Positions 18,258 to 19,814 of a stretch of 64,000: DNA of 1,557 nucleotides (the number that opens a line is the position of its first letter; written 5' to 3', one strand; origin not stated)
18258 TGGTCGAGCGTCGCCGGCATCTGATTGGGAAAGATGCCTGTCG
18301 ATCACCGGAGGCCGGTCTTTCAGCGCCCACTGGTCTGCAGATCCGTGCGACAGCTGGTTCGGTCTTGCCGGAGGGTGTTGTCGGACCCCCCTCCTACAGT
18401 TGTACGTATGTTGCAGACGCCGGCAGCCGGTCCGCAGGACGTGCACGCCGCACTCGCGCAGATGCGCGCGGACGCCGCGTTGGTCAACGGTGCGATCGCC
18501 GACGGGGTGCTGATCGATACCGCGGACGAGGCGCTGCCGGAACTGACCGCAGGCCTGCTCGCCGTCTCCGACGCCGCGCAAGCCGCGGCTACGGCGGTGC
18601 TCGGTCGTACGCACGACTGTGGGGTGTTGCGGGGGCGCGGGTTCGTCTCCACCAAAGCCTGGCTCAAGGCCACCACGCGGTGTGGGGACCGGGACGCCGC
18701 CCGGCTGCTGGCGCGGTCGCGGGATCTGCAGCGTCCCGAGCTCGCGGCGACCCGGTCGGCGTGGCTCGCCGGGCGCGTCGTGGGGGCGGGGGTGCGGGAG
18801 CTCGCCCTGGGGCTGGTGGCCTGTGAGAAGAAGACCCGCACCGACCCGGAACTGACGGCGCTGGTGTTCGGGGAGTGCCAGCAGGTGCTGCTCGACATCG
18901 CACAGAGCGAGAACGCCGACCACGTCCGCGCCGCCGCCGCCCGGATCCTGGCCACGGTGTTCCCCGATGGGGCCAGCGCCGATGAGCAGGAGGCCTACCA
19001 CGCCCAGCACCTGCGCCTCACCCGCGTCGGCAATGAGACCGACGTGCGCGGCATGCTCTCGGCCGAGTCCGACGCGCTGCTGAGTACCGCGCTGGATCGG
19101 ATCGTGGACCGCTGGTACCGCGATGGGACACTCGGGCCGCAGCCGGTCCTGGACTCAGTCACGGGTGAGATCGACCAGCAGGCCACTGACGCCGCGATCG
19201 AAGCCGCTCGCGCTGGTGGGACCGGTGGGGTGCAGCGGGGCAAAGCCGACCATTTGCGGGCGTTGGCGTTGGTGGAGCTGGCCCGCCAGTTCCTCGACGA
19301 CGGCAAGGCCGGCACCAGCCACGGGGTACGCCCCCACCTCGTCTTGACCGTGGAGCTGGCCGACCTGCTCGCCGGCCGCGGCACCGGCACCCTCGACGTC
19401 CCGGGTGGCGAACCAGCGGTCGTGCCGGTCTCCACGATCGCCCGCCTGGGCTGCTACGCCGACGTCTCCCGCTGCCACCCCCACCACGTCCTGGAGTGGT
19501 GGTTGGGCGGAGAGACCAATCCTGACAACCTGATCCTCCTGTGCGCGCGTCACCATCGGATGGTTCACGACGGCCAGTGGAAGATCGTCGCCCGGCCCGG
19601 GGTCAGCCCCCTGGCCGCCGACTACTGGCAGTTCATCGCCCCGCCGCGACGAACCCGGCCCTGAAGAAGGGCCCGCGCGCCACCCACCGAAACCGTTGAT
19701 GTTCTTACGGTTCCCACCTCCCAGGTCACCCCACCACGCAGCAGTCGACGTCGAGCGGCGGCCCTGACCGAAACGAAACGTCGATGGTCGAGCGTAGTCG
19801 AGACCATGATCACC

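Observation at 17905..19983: About 2.1 kb cassette bounded by ~195-bp imperfect inverted repeats, carrying only a DUF222-HNH nuclease gene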

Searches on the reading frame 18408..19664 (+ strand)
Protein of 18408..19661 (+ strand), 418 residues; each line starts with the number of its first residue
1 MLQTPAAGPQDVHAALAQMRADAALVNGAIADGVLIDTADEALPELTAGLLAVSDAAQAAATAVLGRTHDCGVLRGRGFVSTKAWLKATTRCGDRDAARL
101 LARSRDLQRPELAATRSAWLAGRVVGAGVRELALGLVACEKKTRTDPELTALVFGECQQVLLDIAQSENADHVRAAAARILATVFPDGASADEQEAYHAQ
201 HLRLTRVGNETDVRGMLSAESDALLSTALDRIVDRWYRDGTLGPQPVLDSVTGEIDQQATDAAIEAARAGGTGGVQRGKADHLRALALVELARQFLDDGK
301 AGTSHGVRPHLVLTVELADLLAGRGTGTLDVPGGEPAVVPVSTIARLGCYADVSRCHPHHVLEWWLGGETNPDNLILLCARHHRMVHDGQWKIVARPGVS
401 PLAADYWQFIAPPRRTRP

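Call 7: search_protein_families(library=pfam, proteins=[window:18408-19661:+], max_evalue=0.01)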
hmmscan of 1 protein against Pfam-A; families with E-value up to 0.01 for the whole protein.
window:18408-19661:+ (418 aa): 1 family
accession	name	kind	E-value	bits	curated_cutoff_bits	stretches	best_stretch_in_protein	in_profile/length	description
PF01844.29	HNH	-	5.8e-05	23.6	21.4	1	354-388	12-46/47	HNH endonuclease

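Call 12: find_homologous_proteins(query=window:18408-19661:+, max_evalue=0.00001)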
Query window:18408-19661:+ (418 aa): 6 proteins with E <= 0.00001 among 8000 candidates.
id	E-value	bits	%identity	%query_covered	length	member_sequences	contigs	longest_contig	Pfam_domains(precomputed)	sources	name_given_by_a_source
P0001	2.1e-230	783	93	77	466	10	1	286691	-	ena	-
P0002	2.8e-163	562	76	66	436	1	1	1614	-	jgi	-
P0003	6.1e-158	544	91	67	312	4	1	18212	-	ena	-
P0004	4.3e-107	377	41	97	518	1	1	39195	-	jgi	jgi:hypothetical protein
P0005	3.5e-93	331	46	83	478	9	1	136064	PF02720.23,PF01844.30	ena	-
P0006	2.3e-6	45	26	85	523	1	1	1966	PF02720.23,PF01844.30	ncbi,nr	ncbi:MAG: DUF222 domain-containing protein [Nitriliruptorales bacterium]|nr:DUF222 domain-containing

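Call 14: find_encoding_contigs(protein=P0001, flank=10000, max_places=6)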
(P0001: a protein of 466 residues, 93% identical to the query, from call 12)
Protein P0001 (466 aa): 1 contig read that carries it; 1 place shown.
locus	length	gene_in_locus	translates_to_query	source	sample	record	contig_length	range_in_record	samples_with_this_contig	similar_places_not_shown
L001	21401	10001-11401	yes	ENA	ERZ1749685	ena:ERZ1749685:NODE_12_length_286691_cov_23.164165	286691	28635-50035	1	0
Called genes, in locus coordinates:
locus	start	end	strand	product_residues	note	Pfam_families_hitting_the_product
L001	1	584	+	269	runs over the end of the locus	PF13489:Methyltransf_23, PF08241:Methyltransf_11, PF08242:Methyltransf_12, PF13649:Methyltransf_25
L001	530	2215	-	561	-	-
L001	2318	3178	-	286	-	PF00590:TP_methylase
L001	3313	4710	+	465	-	PF00083:Sugar_tr, PF07690:MFS_1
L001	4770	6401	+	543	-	PF02366:PMT, PF13231:PMT_2 (weak), PF16192:PMT_4TMC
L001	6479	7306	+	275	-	PF08021:FAD_binding_9, PF04954:SIP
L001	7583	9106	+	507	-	PF07690:MFS_1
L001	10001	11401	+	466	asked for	-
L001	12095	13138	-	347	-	PF00710:Asparaginase, PF17763:Asparaginase_C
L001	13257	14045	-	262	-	-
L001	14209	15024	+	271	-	PF02567:PhzC-PhzF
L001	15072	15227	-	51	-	PF19626:DUF6131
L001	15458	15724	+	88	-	-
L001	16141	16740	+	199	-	-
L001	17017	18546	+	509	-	PF00107:ADH_zinc_N (faint), PF05222:AlaDh_PNT_N, PF01262:AlaDh_PNT_C, PF12769:PNTB_4TM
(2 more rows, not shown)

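Call 22: find_encoding_contigs(protein=P0005, flank=5000, max_places=4)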
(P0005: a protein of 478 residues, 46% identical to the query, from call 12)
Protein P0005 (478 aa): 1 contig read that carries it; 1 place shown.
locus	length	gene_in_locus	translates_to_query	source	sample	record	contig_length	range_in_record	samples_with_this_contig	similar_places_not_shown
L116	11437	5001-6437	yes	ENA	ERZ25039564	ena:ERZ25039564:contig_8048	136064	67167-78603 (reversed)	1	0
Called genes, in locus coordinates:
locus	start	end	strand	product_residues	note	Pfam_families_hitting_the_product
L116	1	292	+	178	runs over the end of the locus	PF07729:FCD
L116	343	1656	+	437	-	PF07969:Amidohydro_3 (weak), PF01979:Amidohydro_1, PF07969:Amidohydro_3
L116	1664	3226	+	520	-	PF01979:Amidohydro_1, PF07969:Amidohydro_3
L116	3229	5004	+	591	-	PF04909:Amidohydro_2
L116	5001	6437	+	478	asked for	PF02720:DUF222, PF01844:HNH (faint)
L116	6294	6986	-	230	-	-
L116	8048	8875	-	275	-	-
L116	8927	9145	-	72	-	-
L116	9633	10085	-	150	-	PF02775:TPP_enzyme_C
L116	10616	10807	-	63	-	-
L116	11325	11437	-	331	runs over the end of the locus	-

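Call 23: find_encoding_contigs(protein=P0004, flank=5000, max_places=4)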
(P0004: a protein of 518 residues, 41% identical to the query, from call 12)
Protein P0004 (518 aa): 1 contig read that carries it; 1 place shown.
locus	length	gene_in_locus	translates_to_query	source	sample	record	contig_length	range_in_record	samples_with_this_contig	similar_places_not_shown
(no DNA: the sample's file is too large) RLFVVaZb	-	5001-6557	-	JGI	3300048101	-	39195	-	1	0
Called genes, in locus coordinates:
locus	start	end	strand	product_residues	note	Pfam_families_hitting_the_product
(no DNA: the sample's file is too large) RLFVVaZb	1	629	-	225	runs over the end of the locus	PF00072:Response_reg, PF00196:GerE, PF08281:Sigma70_r4_2 (weak), PF13936:HTH_38 (faint), PF13384:HTH_23 (faint), PF13412:HTH_24 (weak)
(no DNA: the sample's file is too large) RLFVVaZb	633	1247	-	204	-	PF02482:Ribosomal_S30AE, PF16321:Ribosom_S30AE_C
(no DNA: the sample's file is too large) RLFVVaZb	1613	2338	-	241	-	PF00156:Pribosyltran (weak)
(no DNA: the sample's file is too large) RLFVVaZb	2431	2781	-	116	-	PF00903:Glyoxalase, PF12681:Glyoxalase_2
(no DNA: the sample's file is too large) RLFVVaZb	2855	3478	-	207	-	PF06445:GyrI-like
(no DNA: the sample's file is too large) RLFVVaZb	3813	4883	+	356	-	PF01548:DEDD_Tnp_IS110, PF02371:Transposase_20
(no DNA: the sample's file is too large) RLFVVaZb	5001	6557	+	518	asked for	-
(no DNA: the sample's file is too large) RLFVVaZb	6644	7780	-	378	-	PF00872:Transposase_mut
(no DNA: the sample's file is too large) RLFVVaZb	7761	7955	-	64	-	-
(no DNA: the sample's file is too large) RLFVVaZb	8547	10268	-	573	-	PF25976:LpqB_N, PF10646:Germane, PF10647:Gmad1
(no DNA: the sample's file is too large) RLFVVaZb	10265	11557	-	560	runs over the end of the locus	PF00672:HAMP, PF00512:HisKA, PF02518:HATPase_c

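Call 24: find_encoding_contigs(protein=P0003, flank=5000, max_places=4)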
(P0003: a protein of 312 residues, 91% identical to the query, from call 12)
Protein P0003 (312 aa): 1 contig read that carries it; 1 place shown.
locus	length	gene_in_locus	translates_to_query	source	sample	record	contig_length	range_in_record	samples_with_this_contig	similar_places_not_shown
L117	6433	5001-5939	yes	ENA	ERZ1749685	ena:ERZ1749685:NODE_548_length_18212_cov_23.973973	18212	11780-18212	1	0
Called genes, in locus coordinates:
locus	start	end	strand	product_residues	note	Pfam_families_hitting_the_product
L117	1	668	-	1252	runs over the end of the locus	PF00270:DEAD, PF13245:AAA_19 (faint), PF00271:Helicase_C, PF21010:HA2_C (weak), PF07717:OB_NTP_bind, PF11898:DUF3418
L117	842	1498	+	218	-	PF00528:BPD_transp_1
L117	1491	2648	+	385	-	PF00005:ABC_tran, PF13304:AAA_21 (faint), PF13604:AAA_30 (weak)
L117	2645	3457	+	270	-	PF00528:BPD_transp_1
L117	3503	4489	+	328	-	PF04069:OpuAC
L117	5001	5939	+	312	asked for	-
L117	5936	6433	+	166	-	?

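Call 56: search_protein_families(library=pfam, proteins=[P0001, P0005, P0017], max_evalue=0.01)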
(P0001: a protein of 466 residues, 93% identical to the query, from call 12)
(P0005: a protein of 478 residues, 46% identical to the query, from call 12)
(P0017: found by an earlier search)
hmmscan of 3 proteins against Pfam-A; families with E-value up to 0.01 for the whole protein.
P0001 (466 aa): 1 family
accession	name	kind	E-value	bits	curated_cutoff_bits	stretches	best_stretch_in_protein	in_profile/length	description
PF01844.29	HNH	-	9.7e-05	22.9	21.4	1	402-436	12-46/47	HNH endonuclease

P0005 (478 aa): 2 families
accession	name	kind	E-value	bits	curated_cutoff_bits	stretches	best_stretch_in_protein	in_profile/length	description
PF02720.22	DUF222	-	6e-19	68.9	24.4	1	46-348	9-280/306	Domain of unknown function (DUF222)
PF01844.29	HNH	-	2.3e-05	24.9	21.4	1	411-449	11-47/47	HNH endonuclease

P0017 (481 aa): 1 family
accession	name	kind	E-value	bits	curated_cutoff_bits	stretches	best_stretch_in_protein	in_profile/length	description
PF01844.29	HNH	-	7e-05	23.3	21.4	1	414-451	11-46/47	HNH endonuclease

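Call 68: search_dna_similar(query=P0001, collection=plasmids, mode=protein, max_rows=25, max_evalue=1e-10)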
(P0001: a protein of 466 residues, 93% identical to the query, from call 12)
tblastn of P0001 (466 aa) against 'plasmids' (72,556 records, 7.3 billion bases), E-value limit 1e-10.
Records with a match: 1; places in all: 3; records where one place covers at least 80% of the query: 0.
Best place of each record, by identity: <60% 1.
By first word of the organism name: Arthrobacter 1.
By predicted mobility (MOB-suite, as given by PLSDB): non-mobilizable 1.
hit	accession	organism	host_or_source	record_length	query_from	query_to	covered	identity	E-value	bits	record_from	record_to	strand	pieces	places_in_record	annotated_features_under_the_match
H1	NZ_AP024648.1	Arthrobacter sp. StoSoilB13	-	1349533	125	461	72%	25.5%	4e-14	83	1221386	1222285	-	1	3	record has no annotation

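Call 81: find_related_loci(query=A1, collection=viral_contigs, flank=3000)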
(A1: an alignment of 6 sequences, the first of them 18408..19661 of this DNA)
Query A1 (418 aa) in viral_contigs; peptide patterns used: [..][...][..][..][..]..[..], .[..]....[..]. (x = any residue, [..] = any of these).
156 stretches matched a pattern, but none encodes a relative of the query by tblastn (E <= 1e-3).

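Call 82: find_homologous_proteins(query=A1, max_evalue=1e-20)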
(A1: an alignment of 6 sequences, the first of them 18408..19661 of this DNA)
Query A1 (6 sequences) (418 aa, profile of the alignment): 8 proteins with E <= 1e-20 among 8000 candidates.
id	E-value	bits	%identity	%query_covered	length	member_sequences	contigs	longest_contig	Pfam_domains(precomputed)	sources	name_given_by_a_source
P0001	7.0e-268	907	93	77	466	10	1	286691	-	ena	-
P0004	1.2e-245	834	41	97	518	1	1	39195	-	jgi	jgi:hypothetical protein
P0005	2.8e-234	796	46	83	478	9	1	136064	PF02720.23,PF01844.30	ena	-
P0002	3.6e-228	776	76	66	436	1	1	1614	-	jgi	-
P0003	1.9e-147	510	91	67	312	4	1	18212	-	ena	-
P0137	7.6e-128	445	45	80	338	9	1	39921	PF02720.23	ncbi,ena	-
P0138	5.0e-74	268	47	48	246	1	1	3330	PF02720.23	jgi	jgi:hypothetical protein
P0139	7.0e-26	109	32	26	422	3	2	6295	PF02720.23,PF01844.30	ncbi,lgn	-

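Call 83: find_encoding_contigs(protein=P0137, flank=3000, max_places=5)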
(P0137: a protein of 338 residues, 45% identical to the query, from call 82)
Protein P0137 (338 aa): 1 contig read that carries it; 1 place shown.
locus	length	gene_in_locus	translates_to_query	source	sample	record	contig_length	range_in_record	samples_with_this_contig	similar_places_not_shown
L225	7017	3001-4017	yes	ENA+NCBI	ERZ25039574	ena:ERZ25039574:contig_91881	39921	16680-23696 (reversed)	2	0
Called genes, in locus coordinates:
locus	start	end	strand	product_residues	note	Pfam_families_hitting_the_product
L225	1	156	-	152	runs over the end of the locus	PF01047:MarR, PF12802:MarR_2, PF01638:HxlR, PF13463:HTH_27 (weak)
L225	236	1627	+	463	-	PF01946:Thi4, PF01266:DAO, PF07992:Pyr_redox_2 (faint)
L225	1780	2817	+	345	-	PF03595:SLAC1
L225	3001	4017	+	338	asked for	PF02720:DUF222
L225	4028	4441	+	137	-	PF01844:HNH (weak)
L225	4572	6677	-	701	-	PF00270:DEAD, PF04851:ResIII, PF00271:Helicase_C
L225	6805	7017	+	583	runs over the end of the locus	PF01966:HD, PF13487:HD_5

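Call 84: find_encoding_contigs(protein=P0139, flank=3000, max_places=5)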
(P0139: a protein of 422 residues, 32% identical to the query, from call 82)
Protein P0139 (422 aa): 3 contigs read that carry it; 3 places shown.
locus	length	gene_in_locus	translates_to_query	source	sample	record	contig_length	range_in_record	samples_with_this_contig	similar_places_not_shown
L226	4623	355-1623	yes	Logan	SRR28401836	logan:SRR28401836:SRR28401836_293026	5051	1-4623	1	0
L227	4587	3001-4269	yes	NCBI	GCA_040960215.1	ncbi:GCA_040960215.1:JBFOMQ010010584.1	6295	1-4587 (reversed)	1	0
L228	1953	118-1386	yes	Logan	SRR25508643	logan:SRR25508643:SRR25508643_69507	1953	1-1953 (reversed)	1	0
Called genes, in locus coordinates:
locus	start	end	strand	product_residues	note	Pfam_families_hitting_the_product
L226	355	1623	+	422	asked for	PF02720:DUF222, PF01844:HNH (weak)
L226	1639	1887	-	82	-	PF09656:PGPGW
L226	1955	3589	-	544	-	PF00133:tRNA-synt_1, PF09334:tRNA-synt_1g, PF19303:Anticodon_3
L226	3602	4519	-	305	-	PF00892:EamA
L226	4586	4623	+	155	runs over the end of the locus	?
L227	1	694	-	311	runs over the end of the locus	PF00291:PALP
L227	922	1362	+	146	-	PF12867:DinB_2 (weak)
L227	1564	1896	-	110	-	-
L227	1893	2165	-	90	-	-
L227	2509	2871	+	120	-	-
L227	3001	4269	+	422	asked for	PF02720:DUF222, PF01844:HNH (weak)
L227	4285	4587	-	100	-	?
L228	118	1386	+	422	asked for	PF02720:DUF222, PF01844:HNH (weak)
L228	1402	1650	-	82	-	PF09656:PGPGW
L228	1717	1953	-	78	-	?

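Call 90: search_protein_families(library=ncbifam, proteins=[P0001], max_evalue=0.01)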
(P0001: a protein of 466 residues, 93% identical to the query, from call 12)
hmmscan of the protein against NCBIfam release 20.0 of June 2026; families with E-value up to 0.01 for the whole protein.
P0001 (466 aa): 0 families

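Call 96: predict_structure(alignment_id=A2)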
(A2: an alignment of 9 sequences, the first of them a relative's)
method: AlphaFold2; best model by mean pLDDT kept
length: 466 residues; sequences in the alignment: 9
mean_pLDDT: 63.7   pTM: 0.41
mean pLDDT of the five models: 63.7, 62.4, 60.7, 56.1, 55.8
residues with pLDDT >= 90: 19; 70-90: 197; 50-70: 115; < 50: 135
segments of 3 or more residues with pLDDT < 50: 1-9, 155-188, 237-245, 263-278, 313-353, 359-375, 413-415, 463-466
pLDDT, mean of each block of 10 residues (from residue 1): 42 65 85 83 78 79 81 90 91 87 83 78 88 77 72 51 42 35 43 69 68 66 73 55 55 66 43 40 57 61 61 43 26 28 29 47 32 50 79 77 70 62 80 75 87 86 52
secondary structure, 60 per line:
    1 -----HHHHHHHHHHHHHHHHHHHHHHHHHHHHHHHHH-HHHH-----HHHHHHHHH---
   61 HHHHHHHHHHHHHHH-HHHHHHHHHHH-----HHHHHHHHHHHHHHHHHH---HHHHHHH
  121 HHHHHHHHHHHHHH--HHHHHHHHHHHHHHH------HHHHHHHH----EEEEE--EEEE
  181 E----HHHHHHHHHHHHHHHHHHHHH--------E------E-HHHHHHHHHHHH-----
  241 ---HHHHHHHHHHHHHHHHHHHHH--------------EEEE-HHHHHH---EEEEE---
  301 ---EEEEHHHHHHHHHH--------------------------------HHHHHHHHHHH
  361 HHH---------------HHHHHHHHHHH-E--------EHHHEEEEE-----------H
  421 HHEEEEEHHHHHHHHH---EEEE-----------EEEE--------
elements in order: H6-38 H40-43 H49-57 H61-75 H77-87 H93-110 H114-134 H137-151 H158-165 E170-174 E177-181 H186-206 H224-235 H244-264 E279-282 H284-289 E293-297 E304-307 H308-317 H350-363 H379-389 E404-408 E423-427 H428-436 E440-443 E455-458
